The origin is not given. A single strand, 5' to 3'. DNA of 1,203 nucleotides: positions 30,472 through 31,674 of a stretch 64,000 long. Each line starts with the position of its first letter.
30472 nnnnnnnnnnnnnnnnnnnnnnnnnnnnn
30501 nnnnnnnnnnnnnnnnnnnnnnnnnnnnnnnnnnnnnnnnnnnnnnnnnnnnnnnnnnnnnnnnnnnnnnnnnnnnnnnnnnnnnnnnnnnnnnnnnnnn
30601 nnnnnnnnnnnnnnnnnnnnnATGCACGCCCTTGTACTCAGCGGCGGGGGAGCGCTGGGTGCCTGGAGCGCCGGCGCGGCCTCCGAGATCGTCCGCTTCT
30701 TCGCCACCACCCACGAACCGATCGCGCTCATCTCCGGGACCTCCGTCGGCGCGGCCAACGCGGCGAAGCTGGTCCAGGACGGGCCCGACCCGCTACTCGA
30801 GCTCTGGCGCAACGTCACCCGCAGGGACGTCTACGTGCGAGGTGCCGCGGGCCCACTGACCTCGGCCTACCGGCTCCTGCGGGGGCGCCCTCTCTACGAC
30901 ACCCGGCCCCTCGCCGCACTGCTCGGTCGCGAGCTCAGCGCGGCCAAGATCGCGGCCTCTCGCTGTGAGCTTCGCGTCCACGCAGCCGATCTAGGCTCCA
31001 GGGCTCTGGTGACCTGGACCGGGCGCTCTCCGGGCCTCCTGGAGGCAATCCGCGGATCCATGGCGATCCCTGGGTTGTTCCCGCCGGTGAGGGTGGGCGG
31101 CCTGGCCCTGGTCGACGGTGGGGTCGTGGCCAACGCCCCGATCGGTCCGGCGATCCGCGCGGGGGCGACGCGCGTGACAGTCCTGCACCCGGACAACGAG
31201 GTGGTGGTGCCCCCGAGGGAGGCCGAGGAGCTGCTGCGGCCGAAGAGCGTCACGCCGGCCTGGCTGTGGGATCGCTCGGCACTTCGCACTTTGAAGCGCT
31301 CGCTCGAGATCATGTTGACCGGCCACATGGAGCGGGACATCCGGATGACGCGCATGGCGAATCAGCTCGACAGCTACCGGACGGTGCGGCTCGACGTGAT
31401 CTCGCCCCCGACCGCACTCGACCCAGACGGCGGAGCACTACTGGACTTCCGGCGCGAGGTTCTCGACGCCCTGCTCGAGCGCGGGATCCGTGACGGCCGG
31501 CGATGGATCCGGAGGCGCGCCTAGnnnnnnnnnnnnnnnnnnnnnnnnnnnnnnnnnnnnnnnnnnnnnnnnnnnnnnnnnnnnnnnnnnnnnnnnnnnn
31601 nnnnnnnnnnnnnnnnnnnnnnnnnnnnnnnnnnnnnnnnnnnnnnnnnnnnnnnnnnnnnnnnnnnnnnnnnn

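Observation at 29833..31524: Lysis cassette with a patatin-like phospholipase following the GH108 endolysin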

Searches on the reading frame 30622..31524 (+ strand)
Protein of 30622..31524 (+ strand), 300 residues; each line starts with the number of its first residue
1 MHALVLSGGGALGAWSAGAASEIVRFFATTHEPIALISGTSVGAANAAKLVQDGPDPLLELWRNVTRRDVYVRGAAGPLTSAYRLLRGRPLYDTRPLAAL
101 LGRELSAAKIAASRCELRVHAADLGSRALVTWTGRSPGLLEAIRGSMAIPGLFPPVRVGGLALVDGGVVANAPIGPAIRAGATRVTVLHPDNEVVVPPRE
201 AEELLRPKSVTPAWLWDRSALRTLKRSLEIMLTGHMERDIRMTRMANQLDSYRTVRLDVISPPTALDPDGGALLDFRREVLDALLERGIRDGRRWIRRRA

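Call 3: search_protein_families(library=pfam, proteins=[window:30622-31524:+], max_evalue=0.01)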
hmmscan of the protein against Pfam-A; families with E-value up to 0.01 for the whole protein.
window:30622-31524:+ (300 aa): 1 family
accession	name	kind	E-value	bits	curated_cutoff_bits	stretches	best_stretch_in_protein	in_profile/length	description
PF01734.28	Patatin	-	4.6e-26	92.6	27.7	1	4-178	1-191/191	Patatin-like phospholipase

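Call 4: search_protein_families(library=phrogs, proteins=[window:30622-31524:+], max_evalue=0.01)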
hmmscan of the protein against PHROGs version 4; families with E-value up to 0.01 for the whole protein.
window:30622-31524:+ (300 aa): 0 families

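Call 6: search_dna_similar(query=window:30622-31524:+, collection=phages, mode=protein, max_rows=40)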
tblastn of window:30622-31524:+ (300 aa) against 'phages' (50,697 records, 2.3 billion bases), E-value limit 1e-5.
No match.

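Call 11: find_homologous_proteins(query=window:30622-31524:+)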
Query window:30622-31524:+ (300 aa): 108 proteins with E <= 0.001 among 8000 candidates.
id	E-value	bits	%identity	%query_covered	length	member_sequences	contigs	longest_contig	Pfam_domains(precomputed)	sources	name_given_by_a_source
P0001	8.8e-190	647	100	100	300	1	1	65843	PF01734.28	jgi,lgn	-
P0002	5.5e-59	218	43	99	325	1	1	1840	PF01734.28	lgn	-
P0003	4.2e-22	97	31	89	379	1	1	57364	PF01734.28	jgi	jgi:NTE family protein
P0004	3.1e-18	84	37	64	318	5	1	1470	PF01734.28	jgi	jgi:NTE family protein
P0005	9.2e-18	83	30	98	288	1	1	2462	PF01734.28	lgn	-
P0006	6.3e-17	80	33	96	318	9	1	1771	PF01734.28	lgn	-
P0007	3.4e-16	78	40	62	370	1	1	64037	PF01734.28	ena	-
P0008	4.1e-16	77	34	76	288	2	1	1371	PF01734.28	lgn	-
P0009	7.6e-16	76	38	58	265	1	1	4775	PF01734.28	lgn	-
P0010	9.7e-16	76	37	62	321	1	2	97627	PF01734.28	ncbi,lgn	-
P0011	2.4e-15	75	38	62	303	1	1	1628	PF01734.28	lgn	-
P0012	2.8e-15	75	39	67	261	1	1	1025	PF01734.28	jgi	jgi:NTE family protein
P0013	8.1e-15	73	32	97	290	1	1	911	PF01734.28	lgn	-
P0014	2.2e-14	72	31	93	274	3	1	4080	PF01734.28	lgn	-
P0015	2.8e-14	71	37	51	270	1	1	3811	PF01734.28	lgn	-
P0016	3.0e-14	71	31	92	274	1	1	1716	PF01734.28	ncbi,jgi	-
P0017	4.7e-14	71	30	82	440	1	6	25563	PF01734.28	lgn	-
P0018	8.8e-14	70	33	69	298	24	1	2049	PF01734.28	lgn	-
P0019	1.0e-13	69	36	64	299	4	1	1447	PF01734.28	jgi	jgi:NTE family protein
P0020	7.3e-13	67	40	62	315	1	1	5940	PF01734.28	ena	-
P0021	2.0e-12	65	27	83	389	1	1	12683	PF01734.28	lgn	-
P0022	2.3e-12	65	36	67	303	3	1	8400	PF01734.28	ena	-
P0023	2.4e-12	65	36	51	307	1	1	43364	PF01734.28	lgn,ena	-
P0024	4.2e-12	64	35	62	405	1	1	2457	PF01734.28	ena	-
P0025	4.5e-12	64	36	62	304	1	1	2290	PF01734.28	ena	-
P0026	4.8e-12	64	31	56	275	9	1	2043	PF01734.28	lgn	-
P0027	5.4e-12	64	37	64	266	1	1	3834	PF01734.28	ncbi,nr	ncbi:MAG: patatin-like phospholipase family protein [Elusimicrobia bacterium]|nr:patatin-like phosph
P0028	8.5e-12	63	29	87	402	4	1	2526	PF01734.28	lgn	-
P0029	1.7e-11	62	31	62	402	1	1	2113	PF01734.28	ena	-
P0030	2.4e-11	62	34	61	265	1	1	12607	PF01734.28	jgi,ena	-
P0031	2.4e-11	62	36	62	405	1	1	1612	PF01734.28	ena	-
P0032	2.4e-11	62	36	62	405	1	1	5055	PF01734.28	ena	-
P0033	2.5e-11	62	27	93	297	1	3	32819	PF01734.28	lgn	-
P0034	5.3e-11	61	34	62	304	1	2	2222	PF01734.28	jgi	jgi:NTE family protein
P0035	6.7e-11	60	26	86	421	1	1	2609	PF01734.28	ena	-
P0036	6.8e-11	60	29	82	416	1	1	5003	PF01734.28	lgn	-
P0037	7.4e-11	60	31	64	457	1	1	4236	PF01734.28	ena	-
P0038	7.6e-11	60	36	62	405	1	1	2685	PF01734.28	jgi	jgi:NTE family protein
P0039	8.1e-11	60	27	88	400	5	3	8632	PF01734.28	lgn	-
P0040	1.9e-10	59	26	82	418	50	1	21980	PF01734.28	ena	-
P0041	2.3e-10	58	34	62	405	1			PF01734.28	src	-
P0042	2.6e-10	58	35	62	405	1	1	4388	PF01734.28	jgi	jgi:NTE family protein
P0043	2.8e-10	58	36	65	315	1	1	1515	PF01734.28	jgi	jgi:NTE family protein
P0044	3.0e-10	58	35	65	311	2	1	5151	PF01734.28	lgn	-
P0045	4.4e-10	58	35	62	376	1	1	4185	PF01734.28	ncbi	ncbi:MAG: patatin-like phospholipase family protein, partial [Myxococcales bacterium]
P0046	4.6e-10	57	36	63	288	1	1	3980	PF01734.28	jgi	jgi:NTE family protein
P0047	6.5e-10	57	35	62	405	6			PF01734.28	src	-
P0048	7.1e-10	57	30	86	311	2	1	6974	PF01734.28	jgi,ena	-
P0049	9.9e-10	56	32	65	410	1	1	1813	PF01734.28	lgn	-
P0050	1.4e-9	56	34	62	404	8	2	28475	PF01734.28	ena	-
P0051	1.9e-9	55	32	82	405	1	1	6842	PF01734.28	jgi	jgi:NTE family protein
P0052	2.0e-9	55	30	66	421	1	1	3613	PF01734.28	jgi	jgi:NTE family protein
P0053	2.2e-9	55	51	24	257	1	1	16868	PF01734.28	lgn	-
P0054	2.3e-9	55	25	82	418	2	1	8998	PF01734.28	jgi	jgi:NTE family protein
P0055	2.5e-9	55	36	62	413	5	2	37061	PF01734.28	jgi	-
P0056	3.0e-9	55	27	83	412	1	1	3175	PF01734.28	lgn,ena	-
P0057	3.4e-9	55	31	66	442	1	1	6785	PF01734.28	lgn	-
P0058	3.6e-9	55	30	82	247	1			PF01734.28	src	-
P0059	3.7e-9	54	31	67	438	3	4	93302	PF01734.28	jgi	jgi:NTE family protein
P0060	4.9e-9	54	29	77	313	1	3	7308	PF01734.28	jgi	jgi:NTE family protein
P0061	6.2e-9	54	34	62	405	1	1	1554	PF01734.28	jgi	-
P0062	6.5e-9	54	28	67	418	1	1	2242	PF01734.28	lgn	-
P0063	7.4e-9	53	29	63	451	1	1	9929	PF01734.28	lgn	-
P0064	7.8e-9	53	25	82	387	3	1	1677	PF01734.28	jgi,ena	-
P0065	8.5e-9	53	29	62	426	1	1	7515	PF01734.28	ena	-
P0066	1.2e-8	53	35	36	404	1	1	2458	PF01734.28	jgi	jgi:predicted acylesterase/phospholipase RssA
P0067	1.3e-8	53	32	50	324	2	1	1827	PF01734.28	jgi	-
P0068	1.7e-8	52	29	82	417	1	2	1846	PF01734.28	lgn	-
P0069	2.3e-8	52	37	62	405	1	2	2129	PF01734.28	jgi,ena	jgi:NTE family protein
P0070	3.6e-8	51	34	62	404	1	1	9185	PF01734.28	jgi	jgi:NTE family protein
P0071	3.7e-8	51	28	88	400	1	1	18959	PF01734.28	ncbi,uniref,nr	ncbi:patatin-like phospholipase family protein [Pseudomonas sp.]|uniref:patatin-like phospholipase f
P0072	4.0e-8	51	29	88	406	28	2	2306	PF01734.28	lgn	-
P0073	4.2e-8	51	27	82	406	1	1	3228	PF01734.28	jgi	jgi:NTE family protein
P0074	7.9e-8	50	27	76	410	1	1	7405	PF01734.28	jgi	jgi:NTE family protein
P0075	9.0e-8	50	30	62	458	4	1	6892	PF01734.28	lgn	-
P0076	1.0e-7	50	32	62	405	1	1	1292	PF01734.28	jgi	jgi:NTE family protein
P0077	1.2e-7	49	35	64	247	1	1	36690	PF01734.28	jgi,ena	-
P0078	1.3e-7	49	32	62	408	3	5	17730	PF01734.28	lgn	-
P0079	1.3e-7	49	33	62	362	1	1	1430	PF01734.28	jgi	jgi:NTE family protein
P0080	1.4e-7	49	30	62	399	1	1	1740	PF01734.28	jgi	jgi:NTE family protein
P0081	1.6e-7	49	34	62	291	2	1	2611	PF01734.28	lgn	-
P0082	1.9e-7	49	30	62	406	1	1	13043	PF01734.28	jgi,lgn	jgi:NTE family protein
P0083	2.1e-7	49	28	87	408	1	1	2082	PF01734.28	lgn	-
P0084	2.2e-7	49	31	50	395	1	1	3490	PF01734.28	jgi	jgi:predicted acylesterase/phospholipase RssA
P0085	2.5e-7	48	36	62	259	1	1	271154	PF01734.28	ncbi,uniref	ncbi:patatin-like phospholipase family protein [Microbacterium deminutum]|uniref:Patatin-like phosph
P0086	3.0e-7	48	28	70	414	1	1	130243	PF01734.28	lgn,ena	-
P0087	6.3e-7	47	27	63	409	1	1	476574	PF01734.28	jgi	jgi:predicted acylesterase/phospholipase RssA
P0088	9.0e-7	47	29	96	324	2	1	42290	PF01734.28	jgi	-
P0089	1.0e-6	46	35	62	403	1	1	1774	PF01734.28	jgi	jgi:NTE family protein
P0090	1.1e-6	46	30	88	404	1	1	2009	PF01734.28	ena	-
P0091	1.1e-6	46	30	88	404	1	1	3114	PF01734.28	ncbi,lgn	-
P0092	1.1e-6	46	30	88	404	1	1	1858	PF01734.28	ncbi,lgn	-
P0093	2.1e-6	45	27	77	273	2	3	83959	PF01734.28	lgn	-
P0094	2.1e-6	45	29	88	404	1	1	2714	PF01734.28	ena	-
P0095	3.0e-6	45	34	62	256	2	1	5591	PF01734.28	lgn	-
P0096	3.6e-6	45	33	62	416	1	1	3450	PF01734.28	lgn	-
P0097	3.7e-6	45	26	82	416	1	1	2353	PF01734.28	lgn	-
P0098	3.8e-6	45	32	61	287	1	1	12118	PF01734.28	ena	-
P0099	5.0e-6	44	32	61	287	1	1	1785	PF01734.28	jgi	jgi:NTE family protein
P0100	5.7e-6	44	27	68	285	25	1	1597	PF01734.28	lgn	-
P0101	1.2e-5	43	32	66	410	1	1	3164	PF01734.28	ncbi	-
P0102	1.3e-5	43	34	62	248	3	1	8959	PF01734.28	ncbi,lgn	-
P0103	1.6e-5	43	31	61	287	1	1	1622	PF01734.28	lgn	-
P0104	6.4e-5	41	33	56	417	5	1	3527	PF01734.28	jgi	jgi:hypothetical protein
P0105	8.5e-5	40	29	99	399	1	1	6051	PF01734.28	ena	-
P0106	1.2e-4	40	27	79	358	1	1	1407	PF01734.28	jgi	jgi:NTE family protein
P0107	2.0e-4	39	27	76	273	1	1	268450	PF01734.28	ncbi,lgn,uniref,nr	ncbi:patatin-like phospholipase family protein [Thermosipho atlanticus]|uniref:NTE family protein n=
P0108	9.3e-4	37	30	77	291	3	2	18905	PF01734.28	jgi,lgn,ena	-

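Call 12: find_encoding_contigs(protein=P0001, flank=10000, max_places=4)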
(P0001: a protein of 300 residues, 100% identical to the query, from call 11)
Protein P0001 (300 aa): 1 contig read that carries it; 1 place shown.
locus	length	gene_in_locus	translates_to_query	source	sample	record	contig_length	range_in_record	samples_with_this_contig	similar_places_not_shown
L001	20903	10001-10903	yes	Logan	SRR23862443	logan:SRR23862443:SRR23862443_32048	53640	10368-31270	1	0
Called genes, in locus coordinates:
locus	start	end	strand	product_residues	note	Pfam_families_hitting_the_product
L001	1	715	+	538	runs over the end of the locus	-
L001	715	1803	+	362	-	-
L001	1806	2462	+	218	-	-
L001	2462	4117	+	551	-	-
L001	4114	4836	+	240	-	-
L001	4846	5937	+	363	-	-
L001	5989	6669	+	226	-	-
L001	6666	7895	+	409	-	-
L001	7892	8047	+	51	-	-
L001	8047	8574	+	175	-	-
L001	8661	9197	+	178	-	-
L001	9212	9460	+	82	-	-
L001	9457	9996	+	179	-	PF05838:Glyco_hydro_108, PF09374:PG_binding_3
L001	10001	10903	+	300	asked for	PF01734:Patatin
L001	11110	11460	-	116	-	-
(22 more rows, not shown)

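Call 13: find_encoding_contigs(protein=P0003, flank=10000, max_places=4)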
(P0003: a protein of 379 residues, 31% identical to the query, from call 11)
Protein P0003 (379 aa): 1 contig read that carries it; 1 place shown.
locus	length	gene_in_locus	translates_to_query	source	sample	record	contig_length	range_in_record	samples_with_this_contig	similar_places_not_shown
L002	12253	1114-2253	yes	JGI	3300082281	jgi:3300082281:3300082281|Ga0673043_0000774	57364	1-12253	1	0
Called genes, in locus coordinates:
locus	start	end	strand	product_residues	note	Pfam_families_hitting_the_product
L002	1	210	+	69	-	?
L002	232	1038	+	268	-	PF04240:Caroten_synth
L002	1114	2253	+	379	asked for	PF01734:Patatin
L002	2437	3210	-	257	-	PF00106:adh_short, PF08659:KR, PF13561:adh_short_C2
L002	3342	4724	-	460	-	PF00120:Gln-synt_C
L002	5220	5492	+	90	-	-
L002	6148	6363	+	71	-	-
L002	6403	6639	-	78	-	-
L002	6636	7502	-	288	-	PF00892:EamA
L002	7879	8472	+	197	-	PF13428:TPR_14 (faint), PF13432:TPR_16, PF23914:TPR_CcmH_CycH (weak), PF00515:TPR_1, PF07719:TPR_2 (weak), PF13424:TPR_12, PF13414:TPR_11, PF14559:TPR_19, +3 more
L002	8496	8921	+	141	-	PF13473:Cupredoxin_1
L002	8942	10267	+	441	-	PF00083:Sugar_tr, PF07690:MFS_1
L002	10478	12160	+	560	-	PF07992:Pyr_redox_2, PF00070:Pyr_redox (weak), PF22366:NDH2_C (weak), PF00027:cNMP_binding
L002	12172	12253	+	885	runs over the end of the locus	PF00070:Pyr_redox (faint), PF07992:Pyr_redox_2, PF00027:cNMP_binding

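Call 14: find_encoding_contigs(protein=P0002, flank=5000, max_places=4)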
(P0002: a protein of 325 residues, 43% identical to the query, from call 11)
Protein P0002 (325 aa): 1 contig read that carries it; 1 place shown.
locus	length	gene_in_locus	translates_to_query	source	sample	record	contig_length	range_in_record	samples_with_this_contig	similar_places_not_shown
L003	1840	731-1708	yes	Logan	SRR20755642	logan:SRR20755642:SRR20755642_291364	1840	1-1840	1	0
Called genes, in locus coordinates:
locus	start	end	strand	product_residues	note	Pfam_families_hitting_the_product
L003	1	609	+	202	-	?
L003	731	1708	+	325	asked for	PF01734:Patatin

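Call 15: find_related_loci(query=window:30622-31524:+, collection=viral_contigs, flank=8000)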
Query window:30622-31524:+ (300 aa) in viral_contigs; peptide patterns used: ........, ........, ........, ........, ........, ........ (x = any residue, [..] = any of these).
17 stretches matched a pattern, but none encodes a relative of the query by tblastn (E <= 1e-3).

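Call 27: search_solved_structures(query=window:30622-31524:+, max_evalue=0.01, show_alignments=3)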
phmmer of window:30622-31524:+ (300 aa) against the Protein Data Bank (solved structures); distinct sequences matched with E-value up to 0.01: 1.
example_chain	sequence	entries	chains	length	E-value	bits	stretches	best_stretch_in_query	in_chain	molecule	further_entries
5fqu_A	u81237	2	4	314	9.8e-07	31.7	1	135-189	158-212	PATATIN-LIKE PROTEIN, PLPD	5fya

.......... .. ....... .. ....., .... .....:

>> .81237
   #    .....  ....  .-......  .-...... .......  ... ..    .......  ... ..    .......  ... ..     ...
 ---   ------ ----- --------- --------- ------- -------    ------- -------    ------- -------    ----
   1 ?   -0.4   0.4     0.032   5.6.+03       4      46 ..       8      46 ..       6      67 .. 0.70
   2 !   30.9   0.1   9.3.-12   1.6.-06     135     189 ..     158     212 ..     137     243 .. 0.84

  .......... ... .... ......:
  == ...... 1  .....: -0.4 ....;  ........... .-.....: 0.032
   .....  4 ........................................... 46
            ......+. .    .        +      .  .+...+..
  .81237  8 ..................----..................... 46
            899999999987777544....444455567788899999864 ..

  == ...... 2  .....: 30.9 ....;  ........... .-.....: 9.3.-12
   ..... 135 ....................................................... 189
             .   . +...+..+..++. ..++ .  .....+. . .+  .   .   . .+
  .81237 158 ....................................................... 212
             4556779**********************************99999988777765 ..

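Call 28: search_protein_families(library=ncbifam, proteins=[window:30622-31524:+], max_evalue=0.1)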
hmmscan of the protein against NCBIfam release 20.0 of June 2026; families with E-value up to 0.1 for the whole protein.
window:30622-31524:+ (300 aa): 4 families
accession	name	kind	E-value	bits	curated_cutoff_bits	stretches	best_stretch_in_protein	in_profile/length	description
NF041079.1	CBASS_lipase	equivalog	9.9e-09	34.9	200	1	2-124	2-122/317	CBASS cGAMP-activated phospholipase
NF007623.0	PRK10279.1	equivalog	3.8e-06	26.3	272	1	138-185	128-175/301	patatin-like phospholipase RssA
NF053870.1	DS2_1_antiphage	equivalog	0.0011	18.3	400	1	4-50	3-50/299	anti-phage phospholipase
TIGR03607.1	TIGR03607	subfamily_domain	0.07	12.1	262.45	0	160-180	271-291/732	patatin-like protein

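Call 29: search_protein_families(library=padloc, proteins=[window:30622-31524:+], max_evalue=0.1)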
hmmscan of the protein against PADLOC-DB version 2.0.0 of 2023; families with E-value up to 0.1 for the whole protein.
window:30622-31524:+ (300 aa): 4 families
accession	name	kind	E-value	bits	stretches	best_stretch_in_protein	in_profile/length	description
PDLC00758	Effector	-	2.2e-11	41.7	1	3-186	8-201/331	Phospholipase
PDLC00757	Effector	-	9.3e-09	33.1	1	2-178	11-198/331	Phospholipase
PDLC00755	Effector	-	0.00029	18.1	1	3-48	13-59/311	Phospholipase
PDLC00756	Effector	-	0.038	11.2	1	148-173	107-132/280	Phospholipase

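Call 38: search_dna_similar(query=window:30622-31524:+, collection=phages, mode=protein, max_evalue=5, max_rows=40)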
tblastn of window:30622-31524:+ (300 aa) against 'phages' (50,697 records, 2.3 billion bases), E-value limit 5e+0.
Records with a match: 1; places in all: 1; records where one place covers at least 80% of the query: 0.
Best place of each record, by identity: <60% 1.
By first word of the organism name: Bacteriophage 1.
By host as written in the record: - 1.
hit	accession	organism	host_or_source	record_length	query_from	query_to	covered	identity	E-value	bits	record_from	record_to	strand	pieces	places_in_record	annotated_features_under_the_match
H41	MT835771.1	Bacteriophage sp.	human fecal samples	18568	36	204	56%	33.0%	2e-5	52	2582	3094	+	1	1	record has no annotation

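Call 39: get_annotated_region(hit=H41, flank=6000)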
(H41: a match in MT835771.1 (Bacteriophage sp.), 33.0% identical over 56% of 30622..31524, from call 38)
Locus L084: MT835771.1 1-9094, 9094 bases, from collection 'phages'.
description: UNVERIFIED: Bacteriophage sp. clone scaffold_647 genomic sequence.
organism: Bacteriophage sp. (NCBI taxid 38018)
taxonomy: Viruses
host: -; source: human fecal samples; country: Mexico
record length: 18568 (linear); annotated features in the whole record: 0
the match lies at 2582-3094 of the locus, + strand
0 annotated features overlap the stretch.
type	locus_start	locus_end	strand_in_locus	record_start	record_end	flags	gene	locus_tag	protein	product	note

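Call 43: find_encoding_contigs(protein=P0033, flank=10000, max_places=3)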
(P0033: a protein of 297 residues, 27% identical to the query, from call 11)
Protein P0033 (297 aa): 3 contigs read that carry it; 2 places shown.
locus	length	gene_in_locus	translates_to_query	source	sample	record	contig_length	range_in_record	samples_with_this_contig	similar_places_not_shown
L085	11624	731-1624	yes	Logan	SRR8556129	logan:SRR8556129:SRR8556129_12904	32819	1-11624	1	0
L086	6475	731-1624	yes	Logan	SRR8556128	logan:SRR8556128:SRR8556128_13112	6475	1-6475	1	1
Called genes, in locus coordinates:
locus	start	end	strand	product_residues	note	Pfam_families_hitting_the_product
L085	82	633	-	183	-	PF05198:IF3_N, PF00707:IF3_C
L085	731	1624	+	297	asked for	PF01734:Patatin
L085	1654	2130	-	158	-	-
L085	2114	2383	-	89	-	-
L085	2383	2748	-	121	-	PF07963:N_methyl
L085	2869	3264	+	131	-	PF02082:Rrf2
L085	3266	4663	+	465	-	PF19295:SufBD_N, PF01458:SUFBD_core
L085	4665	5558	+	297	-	PF01458:SUFBD_core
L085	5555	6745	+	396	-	PF00155:Aminotran_1_2, PF00266:Aminotran_5, PF01041:DegT_DnrJ_EryC1 (weak), PF01053:Cys_Met_Meta_PP (weak)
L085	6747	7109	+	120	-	PF01592:NifU_N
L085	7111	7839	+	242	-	PF02463:SMC_N (faint), PF00005:ABC_tran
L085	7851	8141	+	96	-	PF01883:FeS_assembly_P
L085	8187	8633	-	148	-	PF24585:YunG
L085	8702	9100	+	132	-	PF01978:TrmB (faint), PF03965:Penicillinase_R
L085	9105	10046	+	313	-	PF05569:Peptidase_M56, PF01435:Peptidase_M48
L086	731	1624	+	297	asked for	PF01734:Patatin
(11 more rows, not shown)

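Call 44: find_encoding_contigs(protein=P0088, flank=10000, max_places=3)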
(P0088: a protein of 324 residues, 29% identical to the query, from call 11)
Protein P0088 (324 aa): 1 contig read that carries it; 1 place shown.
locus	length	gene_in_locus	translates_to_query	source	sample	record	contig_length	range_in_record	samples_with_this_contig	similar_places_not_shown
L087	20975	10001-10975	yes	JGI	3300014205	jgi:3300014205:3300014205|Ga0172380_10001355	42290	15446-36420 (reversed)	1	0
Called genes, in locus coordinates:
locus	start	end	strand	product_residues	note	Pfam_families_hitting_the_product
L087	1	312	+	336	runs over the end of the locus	-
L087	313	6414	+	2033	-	PF18763:ddrB-ParB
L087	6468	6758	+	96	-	-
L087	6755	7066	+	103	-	-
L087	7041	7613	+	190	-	PF01510:Amidase_2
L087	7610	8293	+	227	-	-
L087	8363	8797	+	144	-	-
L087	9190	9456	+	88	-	-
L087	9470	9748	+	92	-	-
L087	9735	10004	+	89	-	-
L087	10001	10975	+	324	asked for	PF01734:Patatin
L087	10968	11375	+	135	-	-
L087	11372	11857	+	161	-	-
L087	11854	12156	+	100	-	-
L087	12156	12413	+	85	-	-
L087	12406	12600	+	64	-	-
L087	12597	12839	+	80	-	-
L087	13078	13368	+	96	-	-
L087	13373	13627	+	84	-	-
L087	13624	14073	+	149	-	-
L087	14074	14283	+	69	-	-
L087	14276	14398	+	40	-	-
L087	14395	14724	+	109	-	-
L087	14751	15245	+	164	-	-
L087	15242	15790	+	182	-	-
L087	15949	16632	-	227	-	-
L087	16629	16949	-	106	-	-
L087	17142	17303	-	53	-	-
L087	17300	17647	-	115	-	PF28055:VVA0879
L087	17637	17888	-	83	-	-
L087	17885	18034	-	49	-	-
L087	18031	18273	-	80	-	-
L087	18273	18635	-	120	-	-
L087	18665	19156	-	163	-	-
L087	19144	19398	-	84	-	-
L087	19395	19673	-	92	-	-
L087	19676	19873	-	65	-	-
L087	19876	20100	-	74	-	-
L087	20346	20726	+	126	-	-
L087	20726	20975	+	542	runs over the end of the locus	-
